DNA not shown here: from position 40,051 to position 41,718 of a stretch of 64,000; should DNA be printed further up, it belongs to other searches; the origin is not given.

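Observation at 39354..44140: Gamma-glutamylation-type catabolic cluster lacking an amine oxidase but containing an Fe-alcohol dehydrogenase: candidate amino-alcohol pathway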

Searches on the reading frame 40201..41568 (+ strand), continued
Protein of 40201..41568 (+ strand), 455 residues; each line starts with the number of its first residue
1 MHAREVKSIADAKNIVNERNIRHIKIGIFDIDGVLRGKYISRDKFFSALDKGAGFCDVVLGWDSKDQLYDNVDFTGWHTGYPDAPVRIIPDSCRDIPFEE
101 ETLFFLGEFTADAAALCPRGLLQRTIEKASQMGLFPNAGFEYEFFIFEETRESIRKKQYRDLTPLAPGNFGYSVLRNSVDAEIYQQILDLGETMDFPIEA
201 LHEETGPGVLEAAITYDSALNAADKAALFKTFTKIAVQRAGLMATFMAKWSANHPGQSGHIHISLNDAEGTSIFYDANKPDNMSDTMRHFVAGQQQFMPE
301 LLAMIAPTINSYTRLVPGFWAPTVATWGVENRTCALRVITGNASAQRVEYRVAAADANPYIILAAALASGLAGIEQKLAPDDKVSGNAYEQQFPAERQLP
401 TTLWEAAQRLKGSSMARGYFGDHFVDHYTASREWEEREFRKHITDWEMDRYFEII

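Call 25: search_dna_similar(query=window:40201-41565:+, collection=plasmids, mode=protein, max_rows=40, max_evalue=1e-30)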
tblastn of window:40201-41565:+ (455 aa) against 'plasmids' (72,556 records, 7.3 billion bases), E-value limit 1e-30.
Records with a match: 261; places in all: 341; records where one place covers at least 80% of the query: 203.
Best place of each record, by identity: 60-80% 3; <60% 258.
By first word of the organism name: Pseudosulfitobacter 45; Acinetobacter 20; Paracoccus 16; Streptomyces 15; Shinella 10; Rhizobium 8; Sinorhizobium 7; Rhodococcus 6; Azospirillum 6; Lactiplantibacillus 6; and 66 more.
By predicted mobility (MOB-suite, as given by PLSDB): non-mobilizable 197; mobilizable 38; conjugative 26.
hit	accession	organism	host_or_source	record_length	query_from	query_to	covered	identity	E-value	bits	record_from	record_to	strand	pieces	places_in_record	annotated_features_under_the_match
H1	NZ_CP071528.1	Legionella lytica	Acanthamoeba castellanii,bacterial ...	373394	1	455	100%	65.5%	0e+0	570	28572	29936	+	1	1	glutamine synthetase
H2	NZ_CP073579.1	Photobacterium sp. GJ3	-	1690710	1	455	100%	62.6%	0e+0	573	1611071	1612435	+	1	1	record has no annotation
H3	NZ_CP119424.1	Photobacterium sp. DA100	-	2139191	1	455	100%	60.9%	0e+0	577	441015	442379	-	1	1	none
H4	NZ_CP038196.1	Paracoccus versutus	single cell,soil adjacent to the roots ...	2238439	1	455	100%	55.6%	2e-161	512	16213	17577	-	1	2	none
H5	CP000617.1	Burkholderia vietnamiensis G4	-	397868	1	455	100%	54.4%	2e-166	526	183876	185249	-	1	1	L-glutamine synthetase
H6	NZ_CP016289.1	Rhizobium leguminosarum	Vavilovia formosa,cell culture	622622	11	455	98%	54.8%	6e-158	502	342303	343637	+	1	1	glutamine synthetase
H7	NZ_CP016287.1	Rhizobium leguminosarum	Vavilovia formosa,cell culture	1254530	11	455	98%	54.8%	6e-158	502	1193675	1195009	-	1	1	record has no annotation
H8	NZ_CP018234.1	Rhizobium leguminosarum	Vavilovia formosa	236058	11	455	98%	54.6%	3e-157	499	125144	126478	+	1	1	glutamine synthetase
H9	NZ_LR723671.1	Pseudorhizobium flavum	Paddy soil under the long-term ...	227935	6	455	99%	52.2%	4e-149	476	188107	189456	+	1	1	glutamine synthetase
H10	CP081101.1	Rhodobacteraceae bacterium M382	-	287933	6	455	99%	52.0%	2e-147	471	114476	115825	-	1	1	glutamine synthetase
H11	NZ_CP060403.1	Microbacterium sp. YJN-G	cell culture,soil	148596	13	455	97%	41.3%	1e-91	311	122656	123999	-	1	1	glutamine synthetase family protein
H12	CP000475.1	Paenarthrobacter aurescens TC1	-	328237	6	455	99%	39.3%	1e-89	305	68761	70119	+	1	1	ipuC: gamma-glutamylisopropylamide synthetase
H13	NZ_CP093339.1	Shinella sp. H4-D48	whole organism,grassland soil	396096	16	455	97%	39.8%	4e-84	289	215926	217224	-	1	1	glutamine synthetase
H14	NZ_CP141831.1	Pseudarthrobacter sp. LT1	single cell,Corn soil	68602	13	455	97%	39.5%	1e-88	302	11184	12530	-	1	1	glutamine synthetase family protein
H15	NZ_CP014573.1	Arthrobacter sp. D5-1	cell culture,Soil cores containing ...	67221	13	455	97%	39.5%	2e-88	301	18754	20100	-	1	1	glutamine synthetase family protein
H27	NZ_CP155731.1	Sagittula stellata E-37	Pure Culture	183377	12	454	97%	35.7%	7e-74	259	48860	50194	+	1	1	glutamine synthetase family protein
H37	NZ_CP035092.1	Paracoccus denitrificans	Homo sapiens,cell culture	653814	8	453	98%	33.8%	8e-65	233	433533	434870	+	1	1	glutamine synthetase family protein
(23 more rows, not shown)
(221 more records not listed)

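Call 26: get_annotated_region(hit=H1, flank=7000)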
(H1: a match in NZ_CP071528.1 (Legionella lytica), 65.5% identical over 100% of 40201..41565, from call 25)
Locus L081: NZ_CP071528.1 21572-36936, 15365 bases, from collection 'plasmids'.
description: Legionella lytica strain PCM 2298 plasmid pLlyPCM2298_1, complete sequence
organism: Legionella lytica (NCBI taxid 96232)
taxonomy: Bacteria; Pseudomonadota; Gammaproteobacteria; Legionellales; Legionellaceae; Legionella; Legionella lytica
host: -; source: Acanthamoeba castellanii,bacterial culture; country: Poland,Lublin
typing (MOB-suite, as given by PLSDB): non-mobilizable
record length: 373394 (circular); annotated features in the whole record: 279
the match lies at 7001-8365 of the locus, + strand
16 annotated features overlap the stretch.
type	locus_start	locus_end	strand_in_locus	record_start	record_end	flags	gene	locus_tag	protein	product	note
CDS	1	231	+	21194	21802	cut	-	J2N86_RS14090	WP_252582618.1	hypothetical protein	-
CDS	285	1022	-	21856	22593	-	-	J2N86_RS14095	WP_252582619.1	fatty acid desaturase family protein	-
CDS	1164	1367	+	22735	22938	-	-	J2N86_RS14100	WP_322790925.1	GNAT family protein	-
CDS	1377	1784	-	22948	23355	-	-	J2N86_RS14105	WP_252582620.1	MerR family DNA-binding protein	-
CDS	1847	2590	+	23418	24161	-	-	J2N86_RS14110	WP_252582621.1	glutaredoxin family protein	-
CDS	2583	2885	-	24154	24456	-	-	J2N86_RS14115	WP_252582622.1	GIY-YIG nuclease family protein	-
CDS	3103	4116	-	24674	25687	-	-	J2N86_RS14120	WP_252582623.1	methyltransferase domain-containing protein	-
CDS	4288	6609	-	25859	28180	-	-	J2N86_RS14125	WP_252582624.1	cbb3-type cytochrome c oxidase subunit I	GO:0009060 - aerobic respiration [Evidence IEA]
CDS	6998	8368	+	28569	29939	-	-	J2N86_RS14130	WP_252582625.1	glutamine synthetase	-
CDS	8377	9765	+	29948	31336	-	-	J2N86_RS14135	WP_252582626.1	aldehyde dehydrogenase family protein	-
CDS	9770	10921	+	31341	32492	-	-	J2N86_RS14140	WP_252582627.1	iron-containing alcohol dehydrogenase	-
CDS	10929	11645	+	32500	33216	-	-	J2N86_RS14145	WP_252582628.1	GMP synthase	-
CDS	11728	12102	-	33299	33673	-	-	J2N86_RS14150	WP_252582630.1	hypothetical protein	-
CDS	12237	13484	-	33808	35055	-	-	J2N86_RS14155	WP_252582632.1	MFS transporter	GO:0055085 - transmembrane transport [Evidence IEA]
CDS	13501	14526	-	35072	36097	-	-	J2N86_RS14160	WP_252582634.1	succinylglutamate desuccinylase/aspartoacylase family protein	-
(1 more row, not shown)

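Call 27: get_annotated_region(hit=H10, flank=8000)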
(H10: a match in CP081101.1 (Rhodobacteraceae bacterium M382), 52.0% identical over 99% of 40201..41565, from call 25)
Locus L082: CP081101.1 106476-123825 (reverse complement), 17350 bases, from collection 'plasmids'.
description: Rhodobacteraceae bacterium M382 plasmid unnamed3, complete sequence
organism: Rhodobacteraceae bacterium M382 (NCBI taxid 2867017)
taxonomy: Bacteria; Pseudomonadota; Alphaproteobacteria; Rhodobacterales; Paracoccaceae; ; Rhodobacteraceae bacterium M382
host: -; source: -; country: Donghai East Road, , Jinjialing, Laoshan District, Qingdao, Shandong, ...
typing (MOB-suite, as given by PLSDB): non-mobilizable
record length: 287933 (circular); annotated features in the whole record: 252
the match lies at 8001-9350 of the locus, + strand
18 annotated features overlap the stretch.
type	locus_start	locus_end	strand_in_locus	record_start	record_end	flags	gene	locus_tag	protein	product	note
CDS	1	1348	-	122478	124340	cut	-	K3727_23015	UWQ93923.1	AMP-binding protein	-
CDS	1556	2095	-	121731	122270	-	-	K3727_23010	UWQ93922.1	N-acetyltransferase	-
CDS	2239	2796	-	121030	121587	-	-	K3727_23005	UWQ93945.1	CIA30 family protein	-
CDS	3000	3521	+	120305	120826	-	-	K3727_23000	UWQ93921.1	glutathione peroxidase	-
CDS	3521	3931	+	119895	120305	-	-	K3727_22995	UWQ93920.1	DUF393 domain-containing protein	-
CDS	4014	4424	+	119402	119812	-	-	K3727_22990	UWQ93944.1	tryptophan-rich sensory protein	-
CDS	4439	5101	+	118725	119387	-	-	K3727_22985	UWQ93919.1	SDR family NAD(P)-dependent oxidoreductase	-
CDS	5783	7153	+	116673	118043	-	-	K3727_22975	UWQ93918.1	aminotransferase class III-fold pyridoxal phosphate-dependent enzyme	-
CDS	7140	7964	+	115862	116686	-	-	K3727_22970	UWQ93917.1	N-formylglutamate amidohydrolase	-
CDS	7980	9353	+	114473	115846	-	-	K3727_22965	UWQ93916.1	glutamine synthetase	-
CDS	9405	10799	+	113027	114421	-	-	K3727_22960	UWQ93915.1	aldehyde dehydrogenase family protein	-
CDS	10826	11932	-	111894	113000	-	-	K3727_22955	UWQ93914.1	P1 family peptidase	-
CDS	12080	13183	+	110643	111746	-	-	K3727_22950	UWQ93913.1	ABC transporter ATP-binding protein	-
CDS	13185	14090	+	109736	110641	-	-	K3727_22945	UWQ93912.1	ABC transporter permease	-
CDS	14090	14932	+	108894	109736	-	-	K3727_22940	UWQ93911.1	ABC transporter permease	-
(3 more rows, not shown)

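Call 28: get_annotated_region(hit=H5, flank=7000)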
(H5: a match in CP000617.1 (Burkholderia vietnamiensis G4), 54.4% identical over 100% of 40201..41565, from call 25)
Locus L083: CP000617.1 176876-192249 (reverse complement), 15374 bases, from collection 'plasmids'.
description: Burkholderia vietnamiensis G4 plasmid pBVIE01, complete sequence
organism: Burkholderia vietnamiensis G4 (NCBI taxid 269482)
taxonomy: Bacteria; Pseudomonadota; Betaproteobacteria; Burkholderiales; Burkholderiaceae; Burkholderia; Burkholderia vietnamiensis; Burkholderia vietnamiensis G4
host: -; source: -; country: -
typing (MOB-suite, as given by PLSDB): conjugative; replicon rep_cluster_219; relaxase MOBF; mating-pair formation MPF_F
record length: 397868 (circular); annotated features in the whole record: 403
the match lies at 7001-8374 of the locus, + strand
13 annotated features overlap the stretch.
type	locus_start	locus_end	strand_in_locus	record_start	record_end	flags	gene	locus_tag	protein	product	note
CDS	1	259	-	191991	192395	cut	-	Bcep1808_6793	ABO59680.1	protein of unknown function DUF336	-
CDS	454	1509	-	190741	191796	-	-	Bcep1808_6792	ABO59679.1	Integrase, catalytic region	-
CDS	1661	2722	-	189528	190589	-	-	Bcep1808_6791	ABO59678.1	transcriptional regulator, LuxR family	-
CDS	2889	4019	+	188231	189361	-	-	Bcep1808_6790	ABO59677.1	histone deacetylase superfamily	-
CDS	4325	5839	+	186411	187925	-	-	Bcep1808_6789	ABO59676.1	Na+/solute symporter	-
CDS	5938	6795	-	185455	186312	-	-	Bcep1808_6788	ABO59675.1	transcriptional regulator, RpiR family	-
CDS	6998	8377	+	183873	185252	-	-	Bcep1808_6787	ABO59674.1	L-glutamine synthetase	-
CDS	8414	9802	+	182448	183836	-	-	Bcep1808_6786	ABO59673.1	aldehyde dehydrogenase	-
CDS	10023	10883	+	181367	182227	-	-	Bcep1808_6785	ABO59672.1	glutamine amidotransferase class-I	-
CDS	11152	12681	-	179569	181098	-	-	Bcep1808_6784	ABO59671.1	transposase IS66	-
CDS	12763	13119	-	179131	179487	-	-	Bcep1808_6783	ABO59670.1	IS66 Orf2 family protein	-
CDS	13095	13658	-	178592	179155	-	-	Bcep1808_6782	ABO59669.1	transposase IS3/IS911 family protein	-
CDS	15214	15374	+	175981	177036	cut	-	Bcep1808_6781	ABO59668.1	Integrase, catalytic region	-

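Call 29: get_annotated_region(hit=H27, flank=8000)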
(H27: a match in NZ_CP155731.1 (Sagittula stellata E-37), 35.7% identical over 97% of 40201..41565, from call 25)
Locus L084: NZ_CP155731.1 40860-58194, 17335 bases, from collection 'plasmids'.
description: Sagittula stellata E-37 plasmid unnamed2, complete sequence
organism: Sagittula stellata E-37 (NCBI taxid 388399)
taxonomy: Bacteria; Pseudomonadota; Alphaproteobacteria; Rhodobacterales; Roseobacteraceae; Sagittula; Sagittula stellata; Sagittula stellata E-37
host: -; source: Pure Culture; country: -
typing (MOB-suite, as given by PLSDB): non-mobilizable
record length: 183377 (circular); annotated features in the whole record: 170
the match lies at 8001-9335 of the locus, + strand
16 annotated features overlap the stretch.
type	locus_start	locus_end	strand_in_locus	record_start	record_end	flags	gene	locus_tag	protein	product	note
CDS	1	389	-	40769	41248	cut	-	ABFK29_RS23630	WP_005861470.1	MarR family transcriptional regulator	-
CDS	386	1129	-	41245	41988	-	-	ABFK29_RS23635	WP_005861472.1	SDR family NAD(P)-dependent oxidoreductase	-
CDS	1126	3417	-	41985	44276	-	-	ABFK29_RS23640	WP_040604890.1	bifunctional salicylyl-CoA 5-hydroxylase/oxidoreductase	-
CDS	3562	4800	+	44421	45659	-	-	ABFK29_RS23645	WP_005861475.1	acyl-CoA dehydrogenase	-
CDS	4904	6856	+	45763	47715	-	-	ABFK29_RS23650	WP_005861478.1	3-hydroxyacyl-CoA dehydrogenase NAD-binding domain-containing protein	GO:0006631 - fatty acid metabolic process [Evidence IEA]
CDS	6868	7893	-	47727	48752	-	-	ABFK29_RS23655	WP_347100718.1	AraC family transcriptional regulator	-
CDS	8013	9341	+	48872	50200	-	-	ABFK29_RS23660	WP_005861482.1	glutamine synthetase family protein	GO:0006542 - glutamine biosynthetic process [Evidence IEA]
CDS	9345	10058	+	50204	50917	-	-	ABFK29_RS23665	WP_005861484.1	glutamine amidotransferase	-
CDS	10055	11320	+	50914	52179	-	-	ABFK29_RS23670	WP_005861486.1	cytochrome P450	-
CDS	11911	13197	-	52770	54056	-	-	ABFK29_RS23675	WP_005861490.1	TRAP transporter large permease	GO:0008643 - carbohydrate transport [Evidence IEA]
CDS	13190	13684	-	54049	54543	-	-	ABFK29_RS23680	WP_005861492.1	TRAP transporter small permease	GO:0015740 - C4-dicarboxylate transport [Evidence IEA]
CDS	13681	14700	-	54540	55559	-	-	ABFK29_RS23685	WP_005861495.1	TRAP transporter substrate-binding protein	-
CDS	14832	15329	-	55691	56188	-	-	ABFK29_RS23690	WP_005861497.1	flavin reductase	-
CDS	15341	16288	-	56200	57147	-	-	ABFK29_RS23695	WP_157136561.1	PDR/VanB family oxidoreductase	-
CDS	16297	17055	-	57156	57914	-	-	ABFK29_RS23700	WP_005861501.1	SDR family NAD(P)-dependent oxidoreductase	-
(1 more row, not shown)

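Call 30: get_annotated_region(hit=H37, flank=8000)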
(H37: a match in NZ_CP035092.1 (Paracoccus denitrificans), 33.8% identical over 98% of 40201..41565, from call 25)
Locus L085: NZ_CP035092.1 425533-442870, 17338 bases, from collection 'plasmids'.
description: Paracoccus denitrificans strain ATCC 19367 plasmid unnamed1, complete sequence
organism: Paracoccus denitrificans (NCBI taxid 266)
taxonomy: Bacteria; Pseudomonadota; Alphaproteobacteria; Rhodobacterales; Paracoccaceae; Paracoccus; Paracoccus denitrificans
host: -; source: Homo sapiens,cell culture; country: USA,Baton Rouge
typing (MOB-suite, as given by PLSDB): non-mobilizable; replicon rep_cluster_560,rep_cluster_969
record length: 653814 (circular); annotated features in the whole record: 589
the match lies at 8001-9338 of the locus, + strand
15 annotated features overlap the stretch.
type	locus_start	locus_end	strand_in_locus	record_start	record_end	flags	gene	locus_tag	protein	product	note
CDS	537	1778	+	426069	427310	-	ltrA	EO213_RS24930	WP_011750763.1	group II intron reverse transcriptase/maturase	GO:0000373 - Group II intron splicing [Evidence IEA]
CDS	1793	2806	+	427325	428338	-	-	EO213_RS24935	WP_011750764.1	IS66 family transposase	-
CDS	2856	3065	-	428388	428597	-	-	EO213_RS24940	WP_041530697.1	hypothetical protein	-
CDS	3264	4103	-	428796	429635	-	-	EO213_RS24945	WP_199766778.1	MurR/RpiR family transcriptional regulator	GO:0006355 - regulation of DNA-templated transcription [Evidence IEA]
CDS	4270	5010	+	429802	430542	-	-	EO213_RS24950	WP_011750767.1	N-formylglutamate amidohydrolase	-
CDS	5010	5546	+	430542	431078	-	-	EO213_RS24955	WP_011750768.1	TRAP transporter small permease subunit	-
CDS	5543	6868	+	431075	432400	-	-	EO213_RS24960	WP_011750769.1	TRAP transporter large permease subunit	-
CDS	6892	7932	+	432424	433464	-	-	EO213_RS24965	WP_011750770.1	TRAP transporter substrate-binding protein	-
CDS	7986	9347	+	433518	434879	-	-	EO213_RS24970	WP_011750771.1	glutamine synthetase family protein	GO:0006542 - glutamine biosynthetic process [Evidence IEA]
CDS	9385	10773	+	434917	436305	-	-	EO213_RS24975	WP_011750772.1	aldehyde dehydrogenase family protein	-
CDS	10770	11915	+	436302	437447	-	-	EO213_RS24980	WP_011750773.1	iron-containing alcohol dehydrogenase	-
CDS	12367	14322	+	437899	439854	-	acs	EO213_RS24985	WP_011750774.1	acetate--CoA ligase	GO:0019427 - acetyl-CoA biosynthetic process from acetate [Evidence IEA]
CDS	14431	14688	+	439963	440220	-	-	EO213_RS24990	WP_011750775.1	DUF4212 domain-containing protein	-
CDS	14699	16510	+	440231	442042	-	-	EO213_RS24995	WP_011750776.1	sodium:solute symporter family protein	-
CDS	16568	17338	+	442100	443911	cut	-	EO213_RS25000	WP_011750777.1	DUF294 nucleotidyltransferase-like domain-containing protein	-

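Call 33: get_annotated_region(hit=H12, flank=7000)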
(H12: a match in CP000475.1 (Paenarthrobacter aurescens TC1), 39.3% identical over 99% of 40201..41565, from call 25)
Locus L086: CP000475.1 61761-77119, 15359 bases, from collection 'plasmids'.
description: Paenarthrobacter aurescens TC1 plasmid pTC1, complete sequence
organism: Paenarthrobacter aurescens TC1 (NCBI taxid 290340)
taxonomy: Bacteria; Actinomycetota; Actinomycetes; Micrococcales; Micrococcaceae; Paenarthrobacter; Paenarthrobacter aurescens; Paenarthrobacter aurescens TC1
host: -; source: -; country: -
typing (MOB-suite, as given by PLSDB): conjugative; replicon rep_cluster_1783; relaxase MOBF,MOBF; mating-pair formation MPF_T
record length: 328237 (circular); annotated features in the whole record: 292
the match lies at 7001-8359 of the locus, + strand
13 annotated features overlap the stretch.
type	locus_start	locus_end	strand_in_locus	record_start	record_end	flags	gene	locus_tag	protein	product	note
CDS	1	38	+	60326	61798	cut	maoB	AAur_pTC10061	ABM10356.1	phenylacetaldehyde dehydrogenase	-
CDS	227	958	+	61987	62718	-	-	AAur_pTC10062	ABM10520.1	putative glutamine amidotransferase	-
CDS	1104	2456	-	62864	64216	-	-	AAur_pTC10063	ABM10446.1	Aldehyde dehydrogenase (NAD) family protein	-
CDS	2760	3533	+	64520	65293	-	-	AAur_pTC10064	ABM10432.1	oxidoreductase, short chain dehydrogenase/reductase family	-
CDS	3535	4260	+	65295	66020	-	-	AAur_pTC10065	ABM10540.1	putative glutamine amidotransferase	-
CDS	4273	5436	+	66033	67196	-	-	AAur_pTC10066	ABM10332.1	putative Cytochrome P450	-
CDS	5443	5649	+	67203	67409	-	-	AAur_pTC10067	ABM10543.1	Ferredoxin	-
CDS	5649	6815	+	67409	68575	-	-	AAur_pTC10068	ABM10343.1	putative ferredoxin reductase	-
CDS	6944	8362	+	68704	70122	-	ipuC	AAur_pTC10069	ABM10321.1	gamma-glutamylisopropylamide synthetase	-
CDS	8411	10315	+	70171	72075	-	-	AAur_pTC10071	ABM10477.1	GAF domain protein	-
CDS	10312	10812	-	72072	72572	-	-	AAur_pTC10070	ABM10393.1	putative Transcriptional regulator, AsnC family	-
CDS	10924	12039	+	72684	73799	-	ald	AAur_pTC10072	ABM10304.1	alanine dehydrogenase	-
CDS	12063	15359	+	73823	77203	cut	pyc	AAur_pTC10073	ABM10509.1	Pyruvate carboxylase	-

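Call 34: search_solved_structures(query=L085:6892-7932:+, max_evalue=1e-40)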
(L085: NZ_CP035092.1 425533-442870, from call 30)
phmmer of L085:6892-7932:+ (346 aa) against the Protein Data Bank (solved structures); distinct sequences matched with E-value up to 1e-40: 1.
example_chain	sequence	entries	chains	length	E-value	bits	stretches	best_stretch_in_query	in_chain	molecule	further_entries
4uab_A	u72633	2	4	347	1.4e-169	567.1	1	31-345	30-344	Twin-arginine translocation pathway signal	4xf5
